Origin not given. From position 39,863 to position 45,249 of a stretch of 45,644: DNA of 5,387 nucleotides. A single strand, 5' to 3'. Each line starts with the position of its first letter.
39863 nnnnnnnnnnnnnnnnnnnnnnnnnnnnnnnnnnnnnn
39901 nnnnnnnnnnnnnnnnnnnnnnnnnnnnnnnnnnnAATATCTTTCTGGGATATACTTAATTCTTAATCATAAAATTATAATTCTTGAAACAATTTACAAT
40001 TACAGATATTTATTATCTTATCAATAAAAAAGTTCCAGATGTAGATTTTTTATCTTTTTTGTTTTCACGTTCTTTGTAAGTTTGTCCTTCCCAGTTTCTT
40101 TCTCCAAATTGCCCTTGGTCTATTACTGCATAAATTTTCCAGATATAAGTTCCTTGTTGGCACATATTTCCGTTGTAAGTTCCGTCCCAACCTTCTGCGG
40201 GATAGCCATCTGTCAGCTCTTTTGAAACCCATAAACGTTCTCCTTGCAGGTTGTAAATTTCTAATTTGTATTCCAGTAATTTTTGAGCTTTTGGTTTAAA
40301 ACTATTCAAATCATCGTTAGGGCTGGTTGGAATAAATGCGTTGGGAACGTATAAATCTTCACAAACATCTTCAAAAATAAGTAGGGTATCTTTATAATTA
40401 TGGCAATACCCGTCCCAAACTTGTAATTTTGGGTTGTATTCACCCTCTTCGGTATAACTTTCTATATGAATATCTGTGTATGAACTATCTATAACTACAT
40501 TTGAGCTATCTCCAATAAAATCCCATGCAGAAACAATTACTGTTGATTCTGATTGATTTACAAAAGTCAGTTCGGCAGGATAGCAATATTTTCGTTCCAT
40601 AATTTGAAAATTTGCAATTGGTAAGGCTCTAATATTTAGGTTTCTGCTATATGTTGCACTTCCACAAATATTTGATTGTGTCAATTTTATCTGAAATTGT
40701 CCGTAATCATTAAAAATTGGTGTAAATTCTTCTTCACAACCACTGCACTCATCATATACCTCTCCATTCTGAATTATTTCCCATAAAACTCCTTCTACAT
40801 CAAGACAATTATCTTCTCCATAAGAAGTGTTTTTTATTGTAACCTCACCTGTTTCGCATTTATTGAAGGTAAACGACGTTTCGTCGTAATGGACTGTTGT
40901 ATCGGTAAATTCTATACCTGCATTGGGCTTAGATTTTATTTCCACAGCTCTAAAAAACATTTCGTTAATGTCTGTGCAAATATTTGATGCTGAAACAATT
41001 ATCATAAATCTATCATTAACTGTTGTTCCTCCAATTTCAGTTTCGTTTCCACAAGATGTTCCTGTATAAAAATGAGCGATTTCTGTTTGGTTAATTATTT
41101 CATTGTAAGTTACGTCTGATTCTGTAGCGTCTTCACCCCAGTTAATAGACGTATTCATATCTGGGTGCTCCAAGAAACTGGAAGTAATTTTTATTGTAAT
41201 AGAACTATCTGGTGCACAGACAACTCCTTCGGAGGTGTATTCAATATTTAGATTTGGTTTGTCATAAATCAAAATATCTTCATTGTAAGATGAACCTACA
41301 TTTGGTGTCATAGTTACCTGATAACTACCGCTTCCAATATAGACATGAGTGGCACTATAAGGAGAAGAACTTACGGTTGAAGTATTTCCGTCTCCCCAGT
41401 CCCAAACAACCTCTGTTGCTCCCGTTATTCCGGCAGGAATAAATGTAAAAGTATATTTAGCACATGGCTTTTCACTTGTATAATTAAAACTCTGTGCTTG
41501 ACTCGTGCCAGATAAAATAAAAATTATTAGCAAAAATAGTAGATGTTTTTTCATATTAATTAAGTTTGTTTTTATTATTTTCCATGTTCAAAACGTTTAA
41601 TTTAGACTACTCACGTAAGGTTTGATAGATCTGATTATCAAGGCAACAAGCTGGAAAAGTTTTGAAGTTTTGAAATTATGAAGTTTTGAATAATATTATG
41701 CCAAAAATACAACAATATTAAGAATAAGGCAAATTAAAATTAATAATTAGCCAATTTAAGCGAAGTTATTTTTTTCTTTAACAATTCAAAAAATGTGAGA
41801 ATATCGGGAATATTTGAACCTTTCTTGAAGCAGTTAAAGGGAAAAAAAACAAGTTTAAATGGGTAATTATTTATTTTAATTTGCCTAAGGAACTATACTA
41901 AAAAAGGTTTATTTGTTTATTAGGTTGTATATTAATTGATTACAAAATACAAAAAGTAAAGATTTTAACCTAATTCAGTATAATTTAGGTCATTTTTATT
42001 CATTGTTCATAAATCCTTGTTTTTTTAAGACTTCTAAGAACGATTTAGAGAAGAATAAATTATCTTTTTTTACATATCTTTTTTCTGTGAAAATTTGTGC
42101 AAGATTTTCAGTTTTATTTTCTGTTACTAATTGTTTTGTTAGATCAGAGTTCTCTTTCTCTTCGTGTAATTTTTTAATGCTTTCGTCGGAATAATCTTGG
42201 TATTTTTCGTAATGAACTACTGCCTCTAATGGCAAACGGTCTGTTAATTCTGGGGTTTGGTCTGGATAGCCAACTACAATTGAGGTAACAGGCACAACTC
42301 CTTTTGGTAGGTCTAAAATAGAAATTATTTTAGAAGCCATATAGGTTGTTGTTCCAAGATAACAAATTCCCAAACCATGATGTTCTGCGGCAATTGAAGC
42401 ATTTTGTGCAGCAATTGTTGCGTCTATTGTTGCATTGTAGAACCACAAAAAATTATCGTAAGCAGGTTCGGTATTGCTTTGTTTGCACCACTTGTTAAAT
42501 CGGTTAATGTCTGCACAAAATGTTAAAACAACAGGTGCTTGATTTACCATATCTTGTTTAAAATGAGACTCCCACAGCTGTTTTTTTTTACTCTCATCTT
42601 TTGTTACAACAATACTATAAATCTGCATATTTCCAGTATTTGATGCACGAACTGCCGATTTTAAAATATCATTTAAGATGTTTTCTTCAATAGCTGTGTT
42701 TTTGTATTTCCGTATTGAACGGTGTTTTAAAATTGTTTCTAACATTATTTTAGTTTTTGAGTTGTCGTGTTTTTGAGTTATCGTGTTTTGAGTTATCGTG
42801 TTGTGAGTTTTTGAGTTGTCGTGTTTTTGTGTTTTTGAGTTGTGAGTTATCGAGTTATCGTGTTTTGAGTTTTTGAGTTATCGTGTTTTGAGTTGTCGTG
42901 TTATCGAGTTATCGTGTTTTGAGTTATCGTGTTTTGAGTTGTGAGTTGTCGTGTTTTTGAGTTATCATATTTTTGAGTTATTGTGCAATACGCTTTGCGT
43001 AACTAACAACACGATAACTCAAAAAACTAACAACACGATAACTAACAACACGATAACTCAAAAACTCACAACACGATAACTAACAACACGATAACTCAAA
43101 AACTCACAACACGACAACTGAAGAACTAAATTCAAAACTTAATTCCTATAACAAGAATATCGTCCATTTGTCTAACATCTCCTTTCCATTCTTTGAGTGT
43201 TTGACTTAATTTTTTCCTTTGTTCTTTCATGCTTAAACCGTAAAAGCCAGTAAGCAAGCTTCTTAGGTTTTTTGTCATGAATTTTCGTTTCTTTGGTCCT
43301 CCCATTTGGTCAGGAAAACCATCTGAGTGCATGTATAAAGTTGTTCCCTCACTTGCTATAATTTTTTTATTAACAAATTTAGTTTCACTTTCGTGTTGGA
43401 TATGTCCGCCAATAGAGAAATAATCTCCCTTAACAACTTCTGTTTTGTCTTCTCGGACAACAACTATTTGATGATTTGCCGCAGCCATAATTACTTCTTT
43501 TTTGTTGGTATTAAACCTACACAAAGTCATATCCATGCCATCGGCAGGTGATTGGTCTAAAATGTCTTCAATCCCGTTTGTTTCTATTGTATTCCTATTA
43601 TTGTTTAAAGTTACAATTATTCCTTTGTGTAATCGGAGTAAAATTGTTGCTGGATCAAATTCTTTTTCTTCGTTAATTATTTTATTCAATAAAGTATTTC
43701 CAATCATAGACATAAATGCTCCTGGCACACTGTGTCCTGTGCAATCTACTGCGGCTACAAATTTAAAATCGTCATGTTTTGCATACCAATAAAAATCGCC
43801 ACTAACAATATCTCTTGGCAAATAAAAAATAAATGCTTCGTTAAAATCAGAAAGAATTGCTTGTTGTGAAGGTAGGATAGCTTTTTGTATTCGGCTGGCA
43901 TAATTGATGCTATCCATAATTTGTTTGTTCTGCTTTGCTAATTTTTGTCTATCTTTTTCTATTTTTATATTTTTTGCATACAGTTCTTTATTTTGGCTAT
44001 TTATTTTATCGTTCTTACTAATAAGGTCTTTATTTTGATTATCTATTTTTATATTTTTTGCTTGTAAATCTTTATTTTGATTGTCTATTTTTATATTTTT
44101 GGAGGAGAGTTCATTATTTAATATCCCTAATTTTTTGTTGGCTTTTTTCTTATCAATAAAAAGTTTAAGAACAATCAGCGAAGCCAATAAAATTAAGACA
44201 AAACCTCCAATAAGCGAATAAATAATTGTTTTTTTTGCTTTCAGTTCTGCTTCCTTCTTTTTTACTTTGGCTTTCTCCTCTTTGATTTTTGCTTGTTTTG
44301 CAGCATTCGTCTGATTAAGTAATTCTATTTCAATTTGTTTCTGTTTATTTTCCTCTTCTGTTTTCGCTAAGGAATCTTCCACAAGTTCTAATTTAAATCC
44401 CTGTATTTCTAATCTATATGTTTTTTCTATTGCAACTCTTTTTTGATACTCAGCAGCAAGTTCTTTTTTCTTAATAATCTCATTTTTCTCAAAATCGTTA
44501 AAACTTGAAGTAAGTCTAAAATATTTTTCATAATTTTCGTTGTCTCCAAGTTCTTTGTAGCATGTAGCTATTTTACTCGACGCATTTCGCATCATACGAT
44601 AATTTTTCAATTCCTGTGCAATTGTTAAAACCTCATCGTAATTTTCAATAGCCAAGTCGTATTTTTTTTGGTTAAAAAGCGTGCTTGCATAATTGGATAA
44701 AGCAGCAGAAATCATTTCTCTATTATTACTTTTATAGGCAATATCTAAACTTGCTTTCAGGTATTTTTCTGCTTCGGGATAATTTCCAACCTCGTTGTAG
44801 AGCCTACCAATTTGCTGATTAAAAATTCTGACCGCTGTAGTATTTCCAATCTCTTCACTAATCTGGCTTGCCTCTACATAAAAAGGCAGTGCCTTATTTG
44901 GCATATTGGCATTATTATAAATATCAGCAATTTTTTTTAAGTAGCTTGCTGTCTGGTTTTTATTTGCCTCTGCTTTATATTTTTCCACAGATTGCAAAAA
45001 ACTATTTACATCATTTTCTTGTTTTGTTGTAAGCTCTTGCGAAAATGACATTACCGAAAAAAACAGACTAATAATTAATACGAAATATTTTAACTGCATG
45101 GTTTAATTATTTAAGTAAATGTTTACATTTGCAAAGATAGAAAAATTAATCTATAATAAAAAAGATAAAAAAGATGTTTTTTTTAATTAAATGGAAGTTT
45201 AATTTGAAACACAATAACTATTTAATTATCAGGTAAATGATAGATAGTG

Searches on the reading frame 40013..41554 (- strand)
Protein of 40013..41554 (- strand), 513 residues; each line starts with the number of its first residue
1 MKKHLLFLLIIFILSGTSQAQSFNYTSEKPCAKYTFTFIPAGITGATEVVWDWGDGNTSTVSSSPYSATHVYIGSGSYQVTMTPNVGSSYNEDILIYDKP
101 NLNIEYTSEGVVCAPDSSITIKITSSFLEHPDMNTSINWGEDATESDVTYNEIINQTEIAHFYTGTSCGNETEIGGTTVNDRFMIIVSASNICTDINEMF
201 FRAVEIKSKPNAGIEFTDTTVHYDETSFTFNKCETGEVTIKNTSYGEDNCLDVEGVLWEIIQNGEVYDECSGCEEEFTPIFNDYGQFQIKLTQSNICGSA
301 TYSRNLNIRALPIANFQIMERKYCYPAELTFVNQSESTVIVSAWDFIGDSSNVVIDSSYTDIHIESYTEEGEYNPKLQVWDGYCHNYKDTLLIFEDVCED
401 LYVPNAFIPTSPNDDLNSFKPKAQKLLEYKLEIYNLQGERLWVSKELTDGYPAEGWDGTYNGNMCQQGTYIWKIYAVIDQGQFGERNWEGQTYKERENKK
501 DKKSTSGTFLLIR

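Call 70: search_protein_families(library=pfam, proteins=[window:40013-41554:-], max_evalue=0.001)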
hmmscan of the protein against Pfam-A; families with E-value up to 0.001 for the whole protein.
window:40013-41554:- (513 aa): 3 families
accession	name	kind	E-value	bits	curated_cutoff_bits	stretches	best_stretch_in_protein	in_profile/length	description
PF00801.26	PKD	-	9.7e-10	38.8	23.5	1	44-83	27-64/80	PKD domain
PF18911.6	PKD_4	-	2.3e-09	37.6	27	1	36-83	24-67/85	PKD domain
PF13585.12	CHU_C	-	2.3e-05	24.9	27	1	403-476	3-72/86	CHU_C Type IX secretion signal domain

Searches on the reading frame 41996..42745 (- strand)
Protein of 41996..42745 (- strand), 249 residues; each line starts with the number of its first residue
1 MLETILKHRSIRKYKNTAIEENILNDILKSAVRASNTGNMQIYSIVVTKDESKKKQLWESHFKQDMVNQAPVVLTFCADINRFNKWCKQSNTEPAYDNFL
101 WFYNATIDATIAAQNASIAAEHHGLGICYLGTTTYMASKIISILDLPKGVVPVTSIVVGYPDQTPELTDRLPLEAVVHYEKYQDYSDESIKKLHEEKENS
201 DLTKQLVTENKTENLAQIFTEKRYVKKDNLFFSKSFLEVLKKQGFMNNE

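Call 70: search_protein_families(library=pfam, proteins=[window:41996-42745:-], max_evalue=0.001)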
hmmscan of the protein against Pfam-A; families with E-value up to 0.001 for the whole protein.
window:41996-42745:- (249 aa): 2 families
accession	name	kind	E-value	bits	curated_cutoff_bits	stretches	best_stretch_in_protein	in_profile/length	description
PF00881.29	Nitroreductase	-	3.3e-18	66.9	23.5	1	5-160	1-167/167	Nitroreductase family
PF14512.11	TM1586_NiRdase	-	1.9e-09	37.9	27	0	2-55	3-56/215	Putative TM nitroreductase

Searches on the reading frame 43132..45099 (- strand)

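Call 70: search_protein_families(library=pfam, proteins=[window:43132-45099:-], max_evalue=0.001)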
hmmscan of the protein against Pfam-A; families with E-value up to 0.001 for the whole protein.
window:43132-45099:- (655 aa): 7 families
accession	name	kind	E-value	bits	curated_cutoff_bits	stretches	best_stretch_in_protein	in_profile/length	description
PF13424.12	TPR_12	-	7.2e-17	61.8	30.1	1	131-188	3-62/77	Tetratricopeptide repeat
PF07228.17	SpoIIE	-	2.2e-14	54.3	25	1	448-654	7-190/192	Stage II sporulation protein E (SpoIIE)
PF00515.34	TPR_1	-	1.3e-08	34.7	27.8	0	133-162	3-32/34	Tetratricopeptide repeat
PF13374.12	TPR_10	-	1.1e-07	32.1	27.5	0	97-120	8-31/42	Tetratricopeptide repeat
PF07719.23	TPR_2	-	6.9e-06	26.2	27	0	132-161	2-31/34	Tetratricopeptide repeat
PF13181.12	TPR_8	-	3e-05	24.3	25.7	0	133-162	3-32/34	Tetratricopeptide repeat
PF13176.12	TPR_7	-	0.00014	22.1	27.9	0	96-128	4-36/36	Tetratricopeptide repeat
